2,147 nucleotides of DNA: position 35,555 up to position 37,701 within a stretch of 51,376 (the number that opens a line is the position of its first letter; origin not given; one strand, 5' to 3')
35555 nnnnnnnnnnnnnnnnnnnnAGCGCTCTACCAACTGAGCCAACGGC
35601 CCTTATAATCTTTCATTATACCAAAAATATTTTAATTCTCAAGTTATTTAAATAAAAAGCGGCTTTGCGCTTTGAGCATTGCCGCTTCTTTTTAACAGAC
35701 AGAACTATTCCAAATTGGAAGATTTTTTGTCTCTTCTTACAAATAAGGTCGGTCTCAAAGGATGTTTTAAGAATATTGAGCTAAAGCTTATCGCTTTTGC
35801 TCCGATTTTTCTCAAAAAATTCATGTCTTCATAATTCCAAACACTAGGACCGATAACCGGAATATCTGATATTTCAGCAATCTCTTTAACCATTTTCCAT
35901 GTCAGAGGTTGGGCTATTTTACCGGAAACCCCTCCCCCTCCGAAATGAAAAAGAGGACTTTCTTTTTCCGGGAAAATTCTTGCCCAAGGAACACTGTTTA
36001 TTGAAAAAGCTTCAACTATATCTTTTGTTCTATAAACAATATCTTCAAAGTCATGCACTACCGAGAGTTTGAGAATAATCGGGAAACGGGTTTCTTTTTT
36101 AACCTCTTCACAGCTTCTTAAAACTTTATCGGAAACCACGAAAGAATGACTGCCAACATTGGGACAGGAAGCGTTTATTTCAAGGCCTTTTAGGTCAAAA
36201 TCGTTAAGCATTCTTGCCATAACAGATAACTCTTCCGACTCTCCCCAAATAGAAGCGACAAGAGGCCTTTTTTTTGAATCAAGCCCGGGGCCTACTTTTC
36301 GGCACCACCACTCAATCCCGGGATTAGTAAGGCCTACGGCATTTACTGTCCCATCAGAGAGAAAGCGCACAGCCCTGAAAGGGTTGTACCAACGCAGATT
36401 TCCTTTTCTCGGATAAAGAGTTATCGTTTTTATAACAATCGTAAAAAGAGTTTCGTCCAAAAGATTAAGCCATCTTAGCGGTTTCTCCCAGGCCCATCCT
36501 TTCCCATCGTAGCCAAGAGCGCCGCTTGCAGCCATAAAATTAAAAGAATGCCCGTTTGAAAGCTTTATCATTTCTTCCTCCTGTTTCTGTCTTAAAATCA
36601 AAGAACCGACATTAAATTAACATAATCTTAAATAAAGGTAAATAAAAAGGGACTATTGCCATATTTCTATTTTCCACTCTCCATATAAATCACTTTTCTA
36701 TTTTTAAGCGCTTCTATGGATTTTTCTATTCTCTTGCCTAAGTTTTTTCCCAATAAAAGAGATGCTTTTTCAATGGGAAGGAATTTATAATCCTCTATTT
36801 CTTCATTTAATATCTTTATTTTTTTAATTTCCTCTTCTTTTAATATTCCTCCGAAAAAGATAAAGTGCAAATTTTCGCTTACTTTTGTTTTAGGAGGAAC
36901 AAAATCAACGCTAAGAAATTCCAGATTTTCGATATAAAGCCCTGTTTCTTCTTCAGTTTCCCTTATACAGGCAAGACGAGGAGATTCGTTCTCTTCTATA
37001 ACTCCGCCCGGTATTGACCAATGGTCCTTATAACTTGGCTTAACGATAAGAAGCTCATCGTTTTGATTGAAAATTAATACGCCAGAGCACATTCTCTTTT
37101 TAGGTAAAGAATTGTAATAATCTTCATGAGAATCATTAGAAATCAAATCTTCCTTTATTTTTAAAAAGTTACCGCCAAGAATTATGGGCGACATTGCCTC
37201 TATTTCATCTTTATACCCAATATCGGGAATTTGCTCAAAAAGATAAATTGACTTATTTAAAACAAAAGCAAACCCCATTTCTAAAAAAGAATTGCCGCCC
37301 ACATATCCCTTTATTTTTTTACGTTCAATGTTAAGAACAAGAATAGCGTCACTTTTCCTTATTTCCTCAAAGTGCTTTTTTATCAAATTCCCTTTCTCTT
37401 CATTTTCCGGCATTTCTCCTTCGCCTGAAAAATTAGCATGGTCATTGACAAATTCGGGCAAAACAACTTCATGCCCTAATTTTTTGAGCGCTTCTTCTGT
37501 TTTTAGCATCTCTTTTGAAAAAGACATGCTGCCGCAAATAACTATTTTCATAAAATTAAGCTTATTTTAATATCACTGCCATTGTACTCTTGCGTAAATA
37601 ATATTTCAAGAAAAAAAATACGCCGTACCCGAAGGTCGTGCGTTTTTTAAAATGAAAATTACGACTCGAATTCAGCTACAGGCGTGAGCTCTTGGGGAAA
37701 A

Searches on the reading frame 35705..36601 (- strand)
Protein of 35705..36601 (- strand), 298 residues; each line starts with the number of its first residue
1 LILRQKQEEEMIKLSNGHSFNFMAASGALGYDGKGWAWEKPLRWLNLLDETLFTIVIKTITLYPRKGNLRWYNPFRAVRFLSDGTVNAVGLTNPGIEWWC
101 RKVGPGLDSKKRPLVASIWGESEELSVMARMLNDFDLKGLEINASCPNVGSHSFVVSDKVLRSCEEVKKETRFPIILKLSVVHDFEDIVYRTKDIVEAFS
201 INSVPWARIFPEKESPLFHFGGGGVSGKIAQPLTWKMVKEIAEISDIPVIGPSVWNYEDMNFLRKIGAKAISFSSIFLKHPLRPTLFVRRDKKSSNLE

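Call 10: search_protein_families(library=pfam, proteins=[window:35705-36601:-], max_evalue=0.001)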
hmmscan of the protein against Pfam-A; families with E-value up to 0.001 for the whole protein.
window:35705-36601:- (298 aa): 1 family
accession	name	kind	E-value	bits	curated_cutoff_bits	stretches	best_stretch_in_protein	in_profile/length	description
PF01180.27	DHO_dh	-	3.2e-18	66.4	27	1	50-251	34-245/291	Dihydroorotate dehydrogenase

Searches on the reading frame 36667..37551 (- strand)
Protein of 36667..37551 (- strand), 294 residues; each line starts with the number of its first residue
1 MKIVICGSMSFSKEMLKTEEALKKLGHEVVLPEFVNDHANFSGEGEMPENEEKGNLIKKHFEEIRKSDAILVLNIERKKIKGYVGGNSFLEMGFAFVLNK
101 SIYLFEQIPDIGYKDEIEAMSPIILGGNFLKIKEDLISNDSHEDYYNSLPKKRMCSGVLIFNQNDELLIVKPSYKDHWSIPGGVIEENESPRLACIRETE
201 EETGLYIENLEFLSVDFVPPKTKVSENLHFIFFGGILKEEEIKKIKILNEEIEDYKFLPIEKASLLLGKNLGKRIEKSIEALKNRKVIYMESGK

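Call 10: search_protein_families(library=pfam, proteins=[window:36667-37551:-], max_evalue=0.001)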
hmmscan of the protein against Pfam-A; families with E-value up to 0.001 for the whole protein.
window:36667-37551:- (294 aa): 2 families
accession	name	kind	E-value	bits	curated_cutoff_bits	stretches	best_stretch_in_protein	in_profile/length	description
PF00293.34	NUDIX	-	2.6e-19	70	21.1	1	154-267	4-121/134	NUDIX domain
PF22327.2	Nudt16-like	-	0.00072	20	27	0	180-255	37-113/161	U8 snoRNA-decapping enzyme-like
